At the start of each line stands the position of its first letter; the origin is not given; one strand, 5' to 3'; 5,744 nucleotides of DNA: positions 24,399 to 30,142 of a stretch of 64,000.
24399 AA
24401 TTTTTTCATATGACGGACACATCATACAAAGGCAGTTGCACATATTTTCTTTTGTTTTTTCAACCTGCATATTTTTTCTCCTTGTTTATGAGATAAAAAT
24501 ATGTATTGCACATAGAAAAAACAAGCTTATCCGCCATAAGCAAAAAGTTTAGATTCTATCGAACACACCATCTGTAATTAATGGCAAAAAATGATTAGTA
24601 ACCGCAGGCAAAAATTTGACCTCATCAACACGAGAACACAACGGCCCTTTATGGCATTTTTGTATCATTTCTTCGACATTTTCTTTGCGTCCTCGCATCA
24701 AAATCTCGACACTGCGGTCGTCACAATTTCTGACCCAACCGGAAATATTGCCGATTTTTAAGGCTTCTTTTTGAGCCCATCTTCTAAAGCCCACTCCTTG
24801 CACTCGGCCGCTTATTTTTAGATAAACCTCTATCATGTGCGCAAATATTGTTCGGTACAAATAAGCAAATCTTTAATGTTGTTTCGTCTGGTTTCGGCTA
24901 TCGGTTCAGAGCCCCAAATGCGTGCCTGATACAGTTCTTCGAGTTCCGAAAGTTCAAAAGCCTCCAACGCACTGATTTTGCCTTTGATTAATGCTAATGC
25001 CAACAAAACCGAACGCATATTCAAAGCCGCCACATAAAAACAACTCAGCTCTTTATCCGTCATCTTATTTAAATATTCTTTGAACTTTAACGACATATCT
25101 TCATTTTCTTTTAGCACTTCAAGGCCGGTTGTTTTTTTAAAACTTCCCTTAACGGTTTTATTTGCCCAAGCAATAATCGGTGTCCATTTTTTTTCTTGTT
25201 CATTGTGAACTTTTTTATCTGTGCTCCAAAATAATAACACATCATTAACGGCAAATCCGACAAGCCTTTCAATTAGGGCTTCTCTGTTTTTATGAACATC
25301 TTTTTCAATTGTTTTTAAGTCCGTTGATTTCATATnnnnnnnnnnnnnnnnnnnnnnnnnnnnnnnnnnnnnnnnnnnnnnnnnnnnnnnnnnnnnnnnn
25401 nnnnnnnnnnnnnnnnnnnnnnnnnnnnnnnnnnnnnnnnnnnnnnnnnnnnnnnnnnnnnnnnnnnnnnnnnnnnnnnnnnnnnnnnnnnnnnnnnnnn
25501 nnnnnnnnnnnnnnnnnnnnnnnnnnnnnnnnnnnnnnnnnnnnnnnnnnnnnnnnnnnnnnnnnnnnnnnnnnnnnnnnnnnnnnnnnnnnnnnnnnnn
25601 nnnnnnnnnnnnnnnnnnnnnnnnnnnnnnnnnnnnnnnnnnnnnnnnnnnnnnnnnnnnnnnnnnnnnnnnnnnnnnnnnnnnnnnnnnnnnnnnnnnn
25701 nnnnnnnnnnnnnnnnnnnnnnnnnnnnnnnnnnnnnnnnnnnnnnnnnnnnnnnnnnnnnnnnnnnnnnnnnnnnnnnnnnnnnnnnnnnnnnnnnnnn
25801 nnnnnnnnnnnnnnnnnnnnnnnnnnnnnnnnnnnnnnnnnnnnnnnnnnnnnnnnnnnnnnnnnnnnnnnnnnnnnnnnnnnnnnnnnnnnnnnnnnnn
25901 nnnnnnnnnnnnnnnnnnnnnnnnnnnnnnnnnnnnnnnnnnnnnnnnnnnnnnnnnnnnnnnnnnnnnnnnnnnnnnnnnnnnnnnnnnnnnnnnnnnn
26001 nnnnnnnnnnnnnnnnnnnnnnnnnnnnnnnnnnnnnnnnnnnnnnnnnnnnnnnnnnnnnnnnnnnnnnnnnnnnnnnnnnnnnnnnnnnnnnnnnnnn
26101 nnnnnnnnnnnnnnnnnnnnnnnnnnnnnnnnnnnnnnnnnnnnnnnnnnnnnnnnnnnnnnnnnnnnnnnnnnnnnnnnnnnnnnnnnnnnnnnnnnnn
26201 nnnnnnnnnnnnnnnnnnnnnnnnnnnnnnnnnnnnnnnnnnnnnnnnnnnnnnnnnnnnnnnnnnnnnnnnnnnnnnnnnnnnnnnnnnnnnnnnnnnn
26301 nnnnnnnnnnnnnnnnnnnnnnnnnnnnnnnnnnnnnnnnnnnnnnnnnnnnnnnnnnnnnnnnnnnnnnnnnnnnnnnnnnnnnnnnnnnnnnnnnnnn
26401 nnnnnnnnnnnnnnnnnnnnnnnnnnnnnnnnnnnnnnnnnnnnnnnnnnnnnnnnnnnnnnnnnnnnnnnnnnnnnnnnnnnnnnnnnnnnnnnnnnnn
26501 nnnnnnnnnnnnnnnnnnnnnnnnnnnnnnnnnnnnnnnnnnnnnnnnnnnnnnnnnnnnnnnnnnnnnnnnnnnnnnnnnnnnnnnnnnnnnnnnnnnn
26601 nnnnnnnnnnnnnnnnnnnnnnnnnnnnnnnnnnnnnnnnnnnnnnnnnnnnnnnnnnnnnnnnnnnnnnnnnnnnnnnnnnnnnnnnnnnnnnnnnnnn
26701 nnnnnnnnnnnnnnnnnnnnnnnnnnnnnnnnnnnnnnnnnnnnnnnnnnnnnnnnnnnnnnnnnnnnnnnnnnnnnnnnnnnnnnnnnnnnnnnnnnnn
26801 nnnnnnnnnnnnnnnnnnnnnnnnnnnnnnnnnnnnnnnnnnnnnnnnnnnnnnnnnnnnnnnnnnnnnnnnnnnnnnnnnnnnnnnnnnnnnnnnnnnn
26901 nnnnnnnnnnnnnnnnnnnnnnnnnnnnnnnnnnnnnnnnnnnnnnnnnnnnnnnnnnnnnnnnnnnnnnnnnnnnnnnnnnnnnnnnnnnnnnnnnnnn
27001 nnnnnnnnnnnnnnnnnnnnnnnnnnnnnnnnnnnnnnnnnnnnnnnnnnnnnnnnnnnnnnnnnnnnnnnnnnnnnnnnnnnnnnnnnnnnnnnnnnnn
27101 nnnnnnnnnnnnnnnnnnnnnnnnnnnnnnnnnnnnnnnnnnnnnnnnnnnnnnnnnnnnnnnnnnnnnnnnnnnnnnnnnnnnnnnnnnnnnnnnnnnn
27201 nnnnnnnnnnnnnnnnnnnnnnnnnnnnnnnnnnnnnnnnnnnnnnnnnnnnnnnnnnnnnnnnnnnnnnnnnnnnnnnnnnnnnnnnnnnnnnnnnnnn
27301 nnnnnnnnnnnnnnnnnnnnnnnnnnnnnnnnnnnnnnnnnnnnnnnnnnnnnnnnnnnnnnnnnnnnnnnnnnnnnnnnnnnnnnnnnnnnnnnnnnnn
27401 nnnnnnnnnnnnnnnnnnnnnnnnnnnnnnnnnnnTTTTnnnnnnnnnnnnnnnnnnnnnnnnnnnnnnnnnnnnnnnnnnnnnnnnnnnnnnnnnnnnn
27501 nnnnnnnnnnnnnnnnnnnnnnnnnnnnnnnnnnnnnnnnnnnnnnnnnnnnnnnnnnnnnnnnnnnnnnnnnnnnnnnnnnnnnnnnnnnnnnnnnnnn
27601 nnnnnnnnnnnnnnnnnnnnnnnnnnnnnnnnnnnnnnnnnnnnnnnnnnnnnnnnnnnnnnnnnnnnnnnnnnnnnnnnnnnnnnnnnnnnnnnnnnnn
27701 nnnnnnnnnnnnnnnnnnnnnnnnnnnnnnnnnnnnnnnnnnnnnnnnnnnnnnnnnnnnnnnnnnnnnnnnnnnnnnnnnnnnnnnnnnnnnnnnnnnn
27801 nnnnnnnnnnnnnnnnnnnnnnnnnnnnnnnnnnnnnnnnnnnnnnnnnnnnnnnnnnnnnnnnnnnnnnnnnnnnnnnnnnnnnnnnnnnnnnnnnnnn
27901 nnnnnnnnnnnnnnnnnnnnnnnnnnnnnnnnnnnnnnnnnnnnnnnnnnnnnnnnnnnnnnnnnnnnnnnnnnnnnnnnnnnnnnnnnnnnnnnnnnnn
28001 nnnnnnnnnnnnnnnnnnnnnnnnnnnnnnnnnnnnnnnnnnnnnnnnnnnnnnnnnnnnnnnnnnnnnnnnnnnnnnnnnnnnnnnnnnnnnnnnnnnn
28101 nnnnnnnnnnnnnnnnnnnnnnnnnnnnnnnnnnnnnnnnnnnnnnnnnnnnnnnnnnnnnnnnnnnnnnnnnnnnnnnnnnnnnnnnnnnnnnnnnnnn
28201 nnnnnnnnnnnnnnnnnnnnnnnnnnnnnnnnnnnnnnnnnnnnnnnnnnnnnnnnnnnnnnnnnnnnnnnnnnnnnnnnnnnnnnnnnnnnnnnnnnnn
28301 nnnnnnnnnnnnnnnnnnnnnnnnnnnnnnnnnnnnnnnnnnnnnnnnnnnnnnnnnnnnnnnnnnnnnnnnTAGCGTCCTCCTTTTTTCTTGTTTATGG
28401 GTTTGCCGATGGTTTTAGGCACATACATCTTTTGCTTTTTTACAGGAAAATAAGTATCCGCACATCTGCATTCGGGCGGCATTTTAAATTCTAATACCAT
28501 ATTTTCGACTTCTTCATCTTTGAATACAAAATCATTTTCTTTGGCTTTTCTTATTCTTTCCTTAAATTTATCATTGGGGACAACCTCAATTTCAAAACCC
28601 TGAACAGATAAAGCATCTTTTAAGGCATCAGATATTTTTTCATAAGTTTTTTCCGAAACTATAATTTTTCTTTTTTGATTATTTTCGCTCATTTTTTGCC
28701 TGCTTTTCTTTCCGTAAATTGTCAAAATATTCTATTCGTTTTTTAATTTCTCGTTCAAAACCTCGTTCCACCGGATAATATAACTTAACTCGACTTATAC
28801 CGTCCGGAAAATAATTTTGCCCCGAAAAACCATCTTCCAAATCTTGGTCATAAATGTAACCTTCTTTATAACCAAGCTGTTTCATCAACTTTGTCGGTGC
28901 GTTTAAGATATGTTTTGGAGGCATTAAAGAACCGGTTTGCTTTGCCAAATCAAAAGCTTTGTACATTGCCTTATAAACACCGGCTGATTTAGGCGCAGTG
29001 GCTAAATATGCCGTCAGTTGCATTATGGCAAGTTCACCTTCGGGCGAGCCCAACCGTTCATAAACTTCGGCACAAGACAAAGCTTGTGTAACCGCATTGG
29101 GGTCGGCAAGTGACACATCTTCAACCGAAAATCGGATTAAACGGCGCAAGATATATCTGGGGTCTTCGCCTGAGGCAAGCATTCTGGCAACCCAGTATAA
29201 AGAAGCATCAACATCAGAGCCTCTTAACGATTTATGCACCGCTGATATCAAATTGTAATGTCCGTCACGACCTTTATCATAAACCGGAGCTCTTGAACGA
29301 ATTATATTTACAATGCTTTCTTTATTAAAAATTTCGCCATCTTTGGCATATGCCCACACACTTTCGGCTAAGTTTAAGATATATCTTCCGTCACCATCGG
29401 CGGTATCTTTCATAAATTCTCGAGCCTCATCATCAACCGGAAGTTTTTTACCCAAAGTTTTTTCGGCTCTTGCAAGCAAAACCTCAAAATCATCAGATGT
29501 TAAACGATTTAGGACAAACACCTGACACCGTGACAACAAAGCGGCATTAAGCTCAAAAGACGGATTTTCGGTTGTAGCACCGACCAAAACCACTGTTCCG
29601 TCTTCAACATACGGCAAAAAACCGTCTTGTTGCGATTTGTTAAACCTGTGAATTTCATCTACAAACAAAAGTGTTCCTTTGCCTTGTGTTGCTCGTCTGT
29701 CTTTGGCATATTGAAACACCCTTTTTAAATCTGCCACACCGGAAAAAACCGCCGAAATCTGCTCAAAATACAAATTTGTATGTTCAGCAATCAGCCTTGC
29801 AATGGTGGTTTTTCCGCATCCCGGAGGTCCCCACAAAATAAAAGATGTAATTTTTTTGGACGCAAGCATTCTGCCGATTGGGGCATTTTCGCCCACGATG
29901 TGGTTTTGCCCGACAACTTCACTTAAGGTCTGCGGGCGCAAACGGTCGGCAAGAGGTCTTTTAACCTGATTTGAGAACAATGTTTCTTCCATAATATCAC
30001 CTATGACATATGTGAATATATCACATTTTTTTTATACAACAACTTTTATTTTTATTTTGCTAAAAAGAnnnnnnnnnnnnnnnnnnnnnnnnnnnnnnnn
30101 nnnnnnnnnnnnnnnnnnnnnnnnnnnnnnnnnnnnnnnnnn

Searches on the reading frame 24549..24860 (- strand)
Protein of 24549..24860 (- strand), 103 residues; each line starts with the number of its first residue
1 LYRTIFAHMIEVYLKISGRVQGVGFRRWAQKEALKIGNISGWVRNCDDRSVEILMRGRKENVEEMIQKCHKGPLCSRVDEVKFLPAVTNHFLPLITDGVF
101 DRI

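Call 18: search_protein_families(library=pfam, proteins=[window:24549-24860:-], max_evalue=0.001)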
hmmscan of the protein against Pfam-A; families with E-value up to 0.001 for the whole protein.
window:24549-24860:- (103 aa): 1 family
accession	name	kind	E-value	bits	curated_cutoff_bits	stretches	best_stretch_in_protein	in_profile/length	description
PF00708.24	Acylphosphatase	-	1.2e-21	77.2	22.5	1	13-84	2-72/85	Acylphosphatase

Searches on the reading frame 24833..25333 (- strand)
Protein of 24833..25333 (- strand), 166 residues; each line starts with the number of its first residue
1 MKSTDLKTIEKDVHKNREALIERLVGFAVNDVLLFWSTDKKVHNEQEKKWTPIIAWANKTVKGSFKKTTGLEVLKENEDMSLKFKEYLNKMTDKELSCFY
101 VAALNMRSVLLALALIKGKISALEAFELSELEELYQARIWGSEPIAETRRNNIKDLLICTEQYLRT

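Call 18: search_protein_families(library=pfam, proteins=[window:24833-25333:-], max_evalue=0.001)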
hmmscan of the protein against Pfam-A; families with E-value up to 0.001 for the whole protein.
window:24833-25333:- (166 aa): 1 family
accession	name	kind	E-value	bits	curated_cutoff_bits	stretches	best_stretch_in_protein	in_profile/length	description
PF07542.16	ATP12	-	6.3e-07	30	27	1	10-58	73-124/124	ATP12 chaperone protein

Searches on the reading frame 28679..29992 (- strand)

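Call 18: search_protein_families(library=pfam, proteins=[window:28679-29992:-], max_evalue=0.001)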
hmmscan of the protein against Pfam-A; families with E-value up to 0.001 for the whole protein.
window:28679-29992:- (437 aa): 14 families
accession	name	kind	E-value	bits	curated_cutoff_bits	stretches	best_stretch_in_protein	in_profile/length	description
PF12002.13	MgsA_C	-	1.4e-58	197.9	27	1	258-422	1-165/167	MgsA AAA+ ATPase C terminal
PF16193.11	AAA_assoc_2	-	9.6e-19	67.9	34.3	1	182-257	3-81/81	AAA C-terminal domain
PF00004.35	AAA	-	1.2e-15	58.5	21.2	1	52-161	2-128/131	ATPase family associated with various cellular activities (AAA)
PF05496.18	RuvB_N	-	2.9e-12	47.1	27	1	18-142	1-122/159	Holliday junction DNA helicase RuvB P-loop domain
PF07728.20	AAA_5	-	1.9e-07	31.6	22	1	51-142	2-103/139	AAA domain (dynein-related subfamily)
PF00158.32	Sigma54_activat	-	4.6e-05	23.6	20.2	0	102-143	90-131/168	Sigma-54 interaction domain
PF13173.12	AAA_14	-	5.4e-05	23.6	27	1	51-164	5-123/129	AAA domain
PF14532.12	Sigma54_activ_2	-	7.3e-05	23.5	25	1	49-137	22-104/138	Sigma-54 interaction domain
PF13191.12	AAA_16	-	9.9e-05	23.3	32.6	0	49-71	25-47/167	AAA ATPase domain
PF13238.12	AAA_18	-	0.00018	22.4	29.4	1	53-129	3-69/128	AAA domain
PF13245.12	AAA_19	-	0.00037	21.1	25.1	0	50-101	13-53/134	AAA domain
PF13604.12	AAA_30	-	0.00042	20.6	27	0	44-71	14-41/191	AAA domain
PF13401.12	AAA_22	-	0.00068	20.4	27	0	51-72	8-29/130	AAA domain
PF01078.27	Mg_chelatase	-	0.00084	19.2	20.3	0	48-68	22-42/207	Magnesium chelatase, subunit ChlI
